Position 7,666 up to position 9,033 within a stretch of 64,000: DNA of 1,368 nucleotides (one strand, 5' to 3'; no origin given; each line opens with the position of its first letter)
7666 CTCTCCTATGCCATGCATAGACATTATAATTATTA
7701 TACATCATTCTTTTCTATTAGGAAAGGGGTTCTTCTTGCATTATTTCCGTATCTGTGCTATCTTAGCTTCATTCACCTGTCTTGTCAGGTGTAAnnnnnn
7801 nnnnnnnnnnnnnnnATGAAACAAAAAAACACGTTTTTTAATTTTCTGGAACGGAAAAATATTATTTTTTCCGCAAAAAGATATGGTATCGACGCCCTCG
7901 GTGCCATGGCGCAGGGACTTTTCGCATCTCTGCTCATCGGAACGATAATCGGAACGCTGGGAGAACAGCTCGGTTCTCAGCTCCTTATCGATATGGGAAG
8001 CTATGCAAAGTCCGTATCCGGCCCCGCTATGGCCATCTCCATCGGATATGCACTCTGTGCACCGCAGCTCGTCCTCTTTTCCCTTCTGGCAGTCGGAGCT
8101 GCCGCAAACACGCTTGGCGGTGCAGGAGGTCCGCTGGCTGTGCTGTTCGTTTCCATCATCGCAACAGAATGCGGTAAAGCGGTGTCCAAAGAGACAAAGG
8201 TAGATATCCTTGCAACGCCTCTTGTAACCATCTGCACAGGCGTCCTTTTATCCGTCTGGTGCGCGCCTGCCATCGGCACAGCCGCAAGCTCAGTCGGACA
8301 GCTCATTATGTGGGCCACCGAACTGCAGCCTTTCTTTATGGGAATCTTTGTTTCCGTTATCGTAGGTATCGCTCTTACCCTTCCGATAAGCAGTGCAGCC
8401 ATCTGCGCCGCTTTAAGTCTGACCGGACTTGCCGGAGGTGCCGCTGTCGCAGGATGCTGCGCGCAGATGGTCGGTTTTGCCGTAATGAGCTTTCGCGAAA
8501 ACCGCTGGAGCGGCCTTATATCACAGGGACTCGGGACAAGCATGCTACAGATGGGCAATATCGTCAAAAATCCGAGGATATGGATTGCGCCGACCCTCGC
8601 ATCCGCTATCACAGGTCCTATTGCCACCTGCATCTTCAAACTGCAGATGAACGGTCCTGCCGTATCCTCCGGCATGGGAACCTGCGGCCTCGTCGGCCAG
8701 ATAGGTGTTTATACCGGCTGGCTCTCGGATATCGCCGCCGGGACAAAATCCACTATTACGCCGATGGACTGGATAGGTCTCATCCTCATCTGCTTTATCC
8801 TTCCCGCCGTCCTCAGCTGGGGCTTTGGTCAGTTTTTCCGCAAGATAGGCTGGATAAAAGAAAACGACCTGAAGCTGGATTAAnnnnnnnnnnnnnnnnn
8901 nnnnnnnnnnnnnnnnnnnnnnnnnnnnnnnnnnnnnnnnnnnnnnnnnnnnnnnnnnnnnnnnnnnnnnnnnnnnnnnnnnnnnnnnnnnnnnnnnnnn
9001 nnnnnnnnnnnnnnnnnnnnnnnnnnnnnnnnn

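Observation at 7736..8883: Candidate NiaR-regulated EIIC_2-like transporter (possible niacin/vitamin uptake)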

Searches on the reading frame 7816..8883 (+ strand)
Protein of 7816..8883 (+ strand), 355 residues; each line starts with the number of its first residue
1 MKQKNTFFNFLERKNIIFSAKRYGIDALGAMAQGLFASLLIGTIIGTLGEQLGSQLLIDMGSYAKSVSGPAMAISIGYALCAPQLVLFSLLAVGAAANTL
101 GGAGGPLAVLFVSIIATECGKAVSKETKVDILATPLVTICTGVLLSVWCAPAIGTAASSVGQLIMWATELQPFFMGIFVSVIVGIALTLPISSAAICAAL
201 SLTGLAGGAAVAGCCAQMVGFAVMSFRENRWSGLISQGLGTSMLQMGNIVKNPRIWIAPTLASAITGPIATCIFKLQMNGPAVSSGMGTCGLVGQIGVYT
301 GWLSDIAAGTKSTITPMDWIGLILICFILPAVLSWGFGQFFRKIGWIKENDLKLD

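Call 6: search_protein_families(library=pfam, proteins=[window:7816-8883:+], max_evalue=0.01)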
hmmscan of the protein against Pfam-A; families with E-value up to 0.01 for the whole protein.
window:7816-8883:+ (355 aa): 1 family
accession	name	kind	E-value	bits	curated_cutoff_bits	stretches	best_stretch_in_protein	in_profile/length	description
PF13303.11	PTS_EIIC_2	-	1.4e-91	307.4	28.9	1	26-354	2-327/327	Phosphotransferase system, EIIC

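Call 7: search_protein_families(library=ncbifam, proteins=[window:7816-8883:+], max_evalue=0.01)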
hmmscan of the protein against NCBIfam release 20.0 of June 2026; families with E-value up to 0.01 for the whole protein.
window:7816-8883:+ (355 aa): 0 families

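Call 10: find_homologous_proteins(query=window:7816-8883:+)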
Query window:7816-8883:+ (355 aa): 8000 proteins with E <= 0.001 among 8000 candidates; the best 120 are listed.
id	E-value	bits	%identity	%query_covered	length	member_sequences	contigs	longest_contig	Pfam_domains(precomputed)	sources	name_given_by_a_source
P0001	4.3e-223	758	100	100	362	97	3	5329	PF13303.12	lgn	-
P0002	1.8e-198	677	-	-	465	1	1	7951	PF13303.12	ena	-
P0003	8.5e-192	655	85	100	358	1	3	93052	PF13303.12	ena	-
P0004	1.2e-191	655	86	99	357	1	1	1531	PF13303.12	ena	-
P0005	6.6e-191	652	87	99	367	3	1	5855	PF13303.12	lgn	-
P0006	6.8e-191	652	85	100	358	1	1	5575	PF13303.12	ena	-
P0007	7.4e-191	652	87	100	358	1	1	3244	PF13303.12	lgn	-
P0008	1.3e-190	651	86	100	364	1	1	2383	PF13303.12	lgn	-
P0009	1.9e-190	651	86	99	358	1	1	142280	PF13303.12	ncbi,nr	ncbi:MAG: PTS sugar transporter subunit IIC [Eubacteriales bacterium]|nr:PTS sugar transporter subun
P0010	5.5e-190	649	84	100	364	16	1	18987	PF13303.12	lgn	-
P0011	2.7e-189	647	84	99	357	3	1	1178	PF13303.12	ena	-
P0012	1.7e-188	644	85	99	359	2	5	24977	PF13303.12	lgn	-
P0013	3.0e-188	643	85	99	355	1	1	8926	PF13303.12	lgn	-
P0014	9.2e-188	642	85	99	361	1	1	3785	PF13303.12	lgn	-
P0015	1.2e-187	641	85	99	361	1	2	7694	PF13303.12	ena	-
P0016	1.5e-187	641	85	99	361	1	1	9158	PF13303.12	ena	-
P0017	1.6e-187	641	85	99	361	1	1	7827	PF13303.12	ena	-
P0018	3.4e-187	640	85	100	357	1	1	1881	PF13303.12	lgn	-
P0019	4.7e-187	640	85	99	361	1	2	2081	PF13303.12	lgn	-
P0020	2.4e-186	637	85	99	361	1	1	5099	PF13303.12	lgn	-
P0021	3.2e-186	637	84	99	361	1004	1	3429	PF13303.12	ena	-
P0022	3.2e-186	637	85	99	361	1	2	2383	PF13303.12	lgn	-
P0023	5.1e-186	636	85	99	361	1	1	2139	PF13303.12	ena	-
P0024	6.7e-186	636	84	100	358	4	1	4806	PF13303.12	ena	-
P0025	4.9e-185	633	84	99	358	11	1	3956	PF13303.12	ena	-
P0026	6.8e-185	632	83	100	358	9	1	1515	PF13303.12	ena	-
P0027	1.2e-184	632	84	100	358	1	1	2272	PF13303.12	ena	-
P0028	1.6e-184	631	82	100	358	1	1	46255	PF13303.12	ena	-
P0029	5.8e-184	629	82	100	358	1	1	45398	PF13303.12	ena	-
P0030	8.1e-184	629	83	100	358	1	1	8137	PF13303.12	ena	-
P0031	1.1e-183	628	84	97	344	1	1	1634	PF13303.12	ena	-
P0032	1.6e-183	628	-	-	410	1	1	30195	PF13303.12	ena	-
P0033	1.7e-183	628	84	99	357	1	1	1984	PF13303.12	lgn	-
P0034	2.5e-183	627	83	100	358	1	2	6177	PF13303.12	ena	-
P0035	2.6e-183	627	83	100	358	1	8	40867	PF13303.12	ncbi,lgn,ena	-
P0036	2.6e-183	627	84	99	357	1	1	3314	PF13303.12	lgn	-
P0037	3.3e-183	627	83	100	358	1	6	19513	PF13303.12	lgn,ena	-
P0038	5.3e-183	626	83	100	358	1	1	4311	PF13303.12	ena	-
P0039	6.8e-183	626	84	99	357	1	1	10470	PF13303.12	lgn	-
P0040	7.5e-183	626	84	99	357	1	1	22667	PF13303.12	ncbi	ncbi:MAG: PTS transporter subunit IIC [Muricoprocola sp.]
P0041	9.7e-183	625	84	99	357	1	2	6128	PF13303.12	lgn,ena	-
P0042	1.1e-182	625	83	99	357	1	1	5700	PF13303.12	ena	-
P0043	1.4e-182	625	84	97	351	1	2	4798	PF13303.12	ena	-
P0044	2.1e-182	624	83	99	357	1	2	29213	PF13303.12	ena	-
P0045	2.5e-182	624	83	100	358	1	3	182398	PF13303.12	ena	-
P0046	2.8e-182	624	81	100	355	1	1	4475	PF13303.12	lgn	-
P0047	3.1e-182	624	83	99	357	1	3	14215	PF13303.12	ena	-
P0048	3.2e-182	624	83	97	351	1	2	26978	PF13303.12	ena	-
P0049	3.5e-182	623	83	100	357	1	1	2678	PF13303.12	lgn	-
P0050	7.2e-182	622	83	100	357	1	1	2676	PF13303.12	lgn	-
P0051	1.0e-181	622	82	99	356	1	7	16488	PF13303.12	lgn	-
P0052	1.5e-181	621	81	100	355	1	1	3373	PF13303.12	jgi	jgi:uncharacterized membrane protein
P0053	1.8e-181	621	82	100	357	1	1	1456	PF13303.12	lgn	-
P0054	2.5e-181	621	82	100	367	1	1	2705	PF13303.12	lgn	-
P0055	3.7e-181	620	82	99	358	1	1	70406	PF13303.12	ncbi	-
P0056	4.1e-181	620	81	100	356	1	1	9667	PF13303.12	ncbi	-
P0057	5.4e-181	620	82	100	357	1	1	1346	PF13303.12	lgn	-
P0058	6.3e-181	619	82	99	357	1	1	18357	PF13303.12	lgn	-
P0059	6.3e-181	619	83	100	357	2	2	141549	PF13303.12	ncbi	-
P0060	8.1e-181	619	82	99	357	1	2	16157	PF13303.12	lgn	-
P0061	1.7e-180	618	82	100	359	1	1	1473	PF13303.12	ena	-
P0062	2.1e-180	618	80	99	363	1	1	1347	PF13303.12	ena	-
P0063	2.6e-180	617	84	100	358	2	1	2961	PF13303.12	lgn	-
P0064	3.9e-180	617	84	100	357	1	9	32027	PF13303.12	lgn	-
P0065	4.1e-180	617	82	100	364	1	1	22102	PF13303.12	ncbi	-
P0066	5.5e-180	616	82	98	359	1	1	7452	PF13303.12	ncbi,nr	ncbi:MAG: PTS sugar transporter subunit IIC [Lachnospiraceae bacterium]|nr:PTS sugar transporter sub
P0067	7.3e-180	616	80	100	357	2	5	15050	PF13303.12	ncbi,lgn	-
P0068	9.0e-180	616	82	100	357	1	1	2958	PF13303.12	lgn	-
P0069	1.1e-179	615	80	100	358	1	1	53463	PF13303.12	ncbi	-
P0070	1.4e-179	615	80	100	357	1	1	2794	PF13303.12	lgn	-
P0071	1.9e-179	615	82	100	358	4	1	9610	PF13303.12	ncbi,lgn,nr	ncbi:MAG: PTS sugar transporter subunit IIC [Lachnospiraceae bacterium]|nr:PTS sugar transporter sub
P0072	2.1e-179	614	82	100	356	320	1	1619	PF13303.12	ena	-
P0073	2.6e-179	614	80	100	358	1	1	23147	PF13303.12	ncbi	-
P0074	4.5e-179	613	84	100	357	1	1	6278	PF13303.12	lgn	-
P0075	5.2e-179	613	80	100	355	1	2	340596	PF13303.12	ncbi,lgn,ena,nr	ncbi:MAG: PTS sugar transporter subunit IIC [Lachnospiraceae bacterium]|nr:PTS sugar transporter sub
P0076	5.4e-179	613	79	100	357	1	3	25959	PF13303.12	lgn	-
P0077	9.4e-179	612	81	99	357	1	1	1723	PF13303.12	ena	-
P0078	1.5e-178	612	83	98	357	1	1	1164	PF13303.12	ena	-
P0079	1.5e-178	611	80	100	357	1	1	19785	PF13303.12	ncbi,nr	ncbi:MAG: PTS sugar transporter subunit IIC [Lachnospiraceae bacterium]|nr:PTS sugar transporter sub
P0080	1.7e-178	611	83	99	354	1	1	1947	PF13303.12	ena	-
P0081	1.9e-178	611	82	98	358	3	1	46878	PF13303.12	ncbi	-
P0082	2.0e-178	611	81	100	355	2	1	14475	PF13303.12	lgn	-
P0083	2.2e-178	611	82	99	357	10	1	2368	PF13303.12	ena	-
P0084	2.6e-178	611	80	100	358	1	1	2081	PF13303.12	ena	-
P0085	2.7e-178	611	81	99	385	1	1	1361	PF01765.25,PF13303.12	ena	-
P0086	3.6e-178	610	81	100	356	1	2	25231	PF13303.12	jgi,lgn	-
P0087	3.8e-178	610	80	100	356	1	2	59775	PF13303.12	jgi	-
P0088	4.6e-178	610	81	99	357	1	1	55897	PF13303.12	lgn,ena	-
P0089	5.5e-178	610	82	100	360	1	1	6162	PF13303.12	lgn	-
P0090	6.3e-178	609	83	98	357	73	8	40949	PF13303.12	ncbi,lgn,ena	-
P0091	6.9e-178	609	82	99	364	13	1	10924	PF13303.12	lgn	-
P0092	7.6e-178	609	81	100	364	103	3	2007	PF13303.12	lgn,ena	-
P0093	8.7e-178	609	80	100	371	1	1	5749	PF13303.12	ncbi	-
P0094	9.0e-178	609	82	99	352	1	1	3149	PF13303.12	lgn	-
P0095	1.2e-177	609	80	100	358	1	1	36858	PF13303.12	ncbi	-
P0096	1.2e-177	609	80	99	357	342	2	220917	PF13303.12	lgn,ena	-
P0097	1.5e-177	608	81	100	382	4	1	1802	PF13303.12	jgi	jgi:hypothetical protein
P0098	1.7e-177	608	82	99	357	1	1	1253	PF13303.12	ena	-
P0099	2.4e-177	608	82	98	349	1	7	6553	PF13303.12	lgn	-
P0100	2.4e-177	608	82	99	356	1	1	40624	PF13303.12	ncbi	-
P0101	2.5e-177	608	83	99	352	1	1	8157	PF13303.12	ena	-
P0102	2.6e-177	607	82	99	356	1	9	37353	PF13303.12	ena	-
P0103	2.7e-177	607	82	99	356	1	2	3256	PF13303.12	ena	-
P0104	2.8e-177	607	82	99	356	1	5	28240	PF13303.12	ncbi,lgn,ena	-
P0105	2.9e-177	607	83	99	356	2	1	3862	PF13303.12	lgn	-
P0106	2.9e-177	607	82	100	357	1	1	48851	PF13303.12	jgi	-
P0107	3.1e-177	607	80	100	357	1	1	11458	PF13303.12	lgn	-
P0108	3.2e-177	607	82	99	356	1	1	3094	PF13303.12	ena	-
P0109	3.8e-177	607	82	99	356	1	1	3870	PF13303.12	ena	-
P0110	3.9e-177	607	82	99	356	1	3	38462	PF13303.12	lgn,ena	-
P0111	4.2e-177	607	82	99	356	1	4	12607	PF13303.12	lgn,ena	-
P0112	5.0e-177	607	80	100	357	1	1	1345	PF13303.12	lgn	-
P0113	5.6e-177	606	82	99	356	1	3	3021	PF13303.12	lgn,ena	-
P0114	6.9e-177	606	82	99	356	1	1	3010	PF13303.12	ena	-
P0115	6.9e-177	606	79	100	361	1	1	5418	PF13303.12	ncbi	-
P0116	7.0e-177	606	82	99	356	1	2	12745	PF13303.12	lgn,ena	-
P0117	7.2e-177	606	82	99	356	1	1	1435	PF13303.12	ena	-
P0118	7.3e-177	606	81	98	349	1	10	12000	PF13303.12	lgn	-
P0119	7.4e-177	606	82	99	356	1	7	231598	PF13303.12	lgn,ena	-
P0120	7.5e-177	606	81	100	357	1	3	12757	PF13303.12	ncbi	-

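Call 25: search_protein_representatives(protein=window:7816-8883:+)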
Query: 355 residues. Proteins with E-value up to 0.001 (for the whole library): 2139; up to 1e-10: 1243; up to 1e-30: 392. The best 150 are listed.
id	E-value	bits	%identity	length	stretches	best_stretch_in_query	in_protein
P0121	9.5e-157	538.2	73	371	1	10-355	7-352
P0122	2.7e-154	530.1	75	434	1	20-355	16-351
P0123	4.2e-141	486.7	74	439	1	9-334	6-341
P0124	1.3e-135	468.6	68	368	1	6-354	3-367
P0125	8.0e-128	443.0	75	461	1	9-299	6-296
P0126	9.6e-124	429.6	77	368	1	9-282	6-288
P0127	5.8e-121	420.5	79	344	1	99-354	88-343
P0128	3.1e-119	414.8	75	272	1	85-354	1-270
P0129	6.3e-115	400.6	83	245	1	3-244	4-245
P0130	1.2e-112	393.2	67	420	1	9-326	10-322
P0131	4.4e-107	374.8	57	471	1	10-355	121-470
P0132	6.5e-106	371.0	73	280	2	9-211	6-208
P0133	1.1e-103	363.6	79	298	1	9-238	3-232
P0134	5.4e-103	361.4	73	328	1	6-256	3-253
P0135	5.4e-103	361.4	71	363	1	8-263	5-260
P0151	1.3e-81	291.1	50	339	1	6-355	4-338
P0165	2.9e-75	270.2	51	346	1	21-354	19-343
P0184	7.3e-68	245.9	47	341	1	19-354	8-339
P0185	1.2e-67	245.1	46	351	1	13-354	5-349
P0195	1.2e-62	228.7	44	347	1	17-352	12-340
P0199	1.0e-61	225.6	42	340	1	9-355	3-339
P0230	5.7e-56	206.7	42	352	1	8-354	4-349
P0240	5.8e-55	203.4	42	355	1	20-355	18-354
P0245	2.8e-54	201.2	39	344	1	22-355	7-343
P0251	1.0e-53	199.3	42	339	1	21-354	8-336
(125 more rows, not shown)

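Call 26: list_cluster_members(proteins=[P0151, P0165, P0184, P0185, P0195, P0199, P0230, P0240, P0245, P0251])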
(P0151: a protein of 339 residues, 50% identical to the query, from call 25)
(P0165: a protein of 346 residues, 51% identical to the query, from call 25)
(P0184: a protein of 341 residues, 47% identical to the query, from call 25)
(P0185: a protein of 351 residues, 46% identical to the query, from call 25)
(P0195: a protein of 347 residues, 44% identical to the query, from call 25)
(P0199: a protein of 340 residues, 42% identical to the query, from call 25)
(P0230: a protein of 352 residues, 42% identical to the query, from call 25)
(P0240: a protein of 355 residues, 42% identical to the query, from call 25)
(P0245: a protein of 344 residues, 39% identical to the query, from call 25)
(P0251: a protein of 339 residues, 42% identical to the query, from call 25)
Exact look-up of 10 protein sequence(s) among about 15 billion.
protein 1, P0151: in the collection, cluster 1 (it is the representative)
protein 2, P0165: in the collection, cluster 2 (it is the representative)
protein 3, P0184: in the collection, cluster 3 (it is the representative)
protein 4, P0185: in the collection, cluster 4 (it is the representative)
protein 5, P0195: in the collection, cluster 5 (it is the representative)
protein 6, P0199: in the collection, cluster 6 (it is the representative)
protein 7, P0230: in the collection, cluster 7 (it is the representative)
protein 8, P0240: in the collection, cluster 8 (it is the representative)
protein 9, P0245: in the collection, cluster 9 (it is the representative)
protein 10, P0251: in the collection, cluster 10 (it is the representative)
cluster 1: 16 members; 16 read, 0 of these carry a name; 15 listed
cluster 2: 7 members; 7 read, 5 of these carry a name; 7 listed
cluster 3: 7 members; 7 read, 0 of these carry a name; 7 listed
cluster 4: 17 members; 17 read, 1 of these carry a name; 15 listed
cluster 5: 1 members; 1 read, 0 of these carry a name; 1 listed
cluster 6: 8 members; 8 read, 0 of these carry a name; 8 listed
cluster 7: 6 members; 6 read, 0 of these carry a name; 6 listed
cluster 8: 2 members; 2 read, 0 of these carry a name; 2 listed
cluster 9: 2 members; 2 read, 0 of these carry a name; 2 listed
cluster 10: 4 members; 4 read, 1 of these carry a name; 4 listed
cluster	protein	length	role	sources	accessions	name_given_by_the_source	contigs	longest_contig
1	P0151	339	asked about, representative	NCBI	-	-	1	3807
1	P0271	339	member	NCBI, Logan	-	-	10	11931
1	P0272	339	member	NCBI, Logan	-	-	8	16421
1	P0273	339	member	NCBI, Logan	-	-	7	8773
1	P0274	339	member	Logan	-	-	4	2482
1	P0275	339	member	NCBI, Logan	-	-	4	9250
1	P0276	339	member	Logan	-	-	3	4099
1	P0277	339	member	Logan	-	-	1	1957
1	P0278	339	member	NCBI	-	-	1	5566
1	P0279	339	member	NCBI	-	-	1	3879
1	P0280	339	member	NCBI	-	-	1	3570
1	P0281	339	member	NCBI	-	-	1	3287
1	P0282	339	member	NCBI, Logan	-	-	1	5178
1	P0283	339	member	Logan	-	-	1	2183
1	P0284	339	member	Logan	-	-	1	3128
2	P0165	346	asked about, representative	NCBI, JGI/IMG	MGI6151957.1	MAG: PTS transporter subunit IIC [Christensenellales bacterium] | uncharacterized membrane protein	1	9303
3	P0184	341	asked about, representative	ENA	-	-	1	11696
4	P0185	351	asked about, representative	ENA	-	-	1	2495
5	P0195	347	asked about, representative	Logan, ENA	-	-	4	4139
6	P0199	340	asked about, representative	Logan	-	-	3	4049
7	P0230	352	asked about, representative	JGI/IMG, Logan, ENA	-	-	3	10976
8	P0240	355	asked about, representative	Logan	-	-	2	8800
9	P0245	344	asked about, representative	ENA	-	-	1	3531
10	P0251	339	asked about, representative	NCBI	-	-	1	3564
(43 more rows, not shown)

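Call 28: find_related_loci(query=A1, collection=genome_contigs, flank=6000)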
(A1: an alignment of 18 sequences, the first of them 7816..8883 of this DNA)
Query A1 (355 aa) in genome_contigs; peptide patterns used: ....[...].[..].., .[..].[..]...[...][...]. (x = any residue, [..] = any of these).
600 stretches matched a pattern (row limit reached: there are more); 594 encode a relative of the query (tblastn E <= 1e-3); the best 80 are kept; 80 distinct loci.
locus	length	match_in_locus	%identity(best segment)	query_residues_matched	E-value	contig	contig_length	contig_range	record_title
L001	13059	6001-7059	84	2-354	0e+0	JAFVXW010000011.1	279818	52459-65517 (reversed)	MAG: Lachnospiraceae bacterium isolate RGIG5494 Sheep_Colon.Co__c533312, whole genome shotgun sequence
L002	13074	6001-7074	83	1-355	0e+0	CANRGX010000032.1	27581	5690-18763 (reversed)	MAG: uncultured Eisenbergiella sp. isolate Lapin-022__bin70 genome assembly, contig: Lapin-022__NODE_1654_length_27581_c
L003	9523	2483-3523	82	9-355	3e-176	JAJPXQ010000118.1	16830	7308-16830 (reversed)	MAG: Lachnospiraceae bacterium isolate AH.13_1 NODE_563_length_16830_cov_11.024620, whole genome shotgun sequence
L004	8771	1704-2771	79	2-355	6e-170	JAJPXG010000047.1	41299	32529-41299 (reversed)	MAG: Lachnospiraceae bacterium isolate AH.12_10 NODE_132_length_41299_cov_5.447556, whole genome shotgun sequence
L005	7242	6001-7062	78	2-355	3e-169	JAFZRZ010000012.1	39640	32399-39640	MAG: Lachnospiraceae bacterium isolate RGIG8044 Water_buffalos_Rumen-1__c194872, whole genome shotgun sequence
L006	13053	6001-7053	76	4-354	8e-169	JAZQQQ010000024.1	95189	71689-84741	MAG: Bacteroidaceae bacterium isolate T1900045236_TH20190006.MAGScoT_cleanbin_000005 SGB_5467_k141_1504250, whole genome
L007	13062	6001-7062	79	2-355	3e-168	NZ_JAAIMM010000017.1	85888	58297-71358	Coprococcus comes strain MSK.16.63 NODE_17_length_85888_cov_286.596, whole genome shotgun sequence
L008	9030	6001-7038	78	10-355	2e-167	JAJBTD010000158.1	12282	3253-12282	MAG: Clostridiales bacterium isolate U_126755 U_126755=NODE_445_length_12282_cov_8.120308, whole genome shotgun sequence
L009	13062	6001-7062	77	2-355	4e-167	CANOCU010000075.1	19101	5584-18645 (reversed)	MAG TPA_asm: uncultured Lachnospiraceae bacterium isolate SRR13921779_bin.86_metawrap_v1.3_MAG genome assembly, contig:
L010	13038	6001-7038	80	10-355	2e-165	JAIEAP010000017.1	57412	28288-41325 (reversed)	MAG: Lachnospiraceae bacterium isolate SC0379_S9_8 SC0379_S9_8_contig_17, whole genome shotgun sequence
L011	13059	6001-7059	77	3-355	7e-165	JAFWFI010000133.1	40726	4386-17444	MAG: Bacillota bacterium isolate RGIG5688 Sheep_Duodenum.Co__c531252, whole genome shotgun sequence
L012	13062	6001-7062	76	2-355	4e-164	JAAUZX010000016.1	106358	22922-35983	MAG: Lachnospiraceae bacterium isolate Mgla_MAG_39-bin_18 c_000000026849, whole genome shotgun sequence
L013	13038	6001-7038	77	10-355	6e-163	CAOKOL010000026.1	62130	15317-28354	MAG TPA_asm: uncultured Lachnospiraceae bacterium isolate SRR15604595_bin.30_metawrap_v1.3_MAG genome assembly, contig:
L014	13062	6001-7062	77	1-354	4e-162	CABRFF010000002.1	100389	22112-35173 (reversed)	MAG TPA_asm: uncultured Clostridiales bacterium isolate MGYG-HGUT-01204 genome assembly, contig: GUT_GENOME092360_2, who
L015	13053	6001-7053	76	5-355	1e-160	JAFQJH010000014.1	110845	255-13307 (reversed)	MAG: Clostridia bacterium isolate RGIG1871 Goat_Cecum-6__c303, whole genome shotgun sequence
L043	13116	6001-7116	69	2-355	3e-153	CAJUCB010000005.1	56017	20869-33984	MAG TPA_asm: uncultured Oscillospiraceae bacterium isolate MGBC117610 genome assembly, contig: MGBC117610.5, whole genom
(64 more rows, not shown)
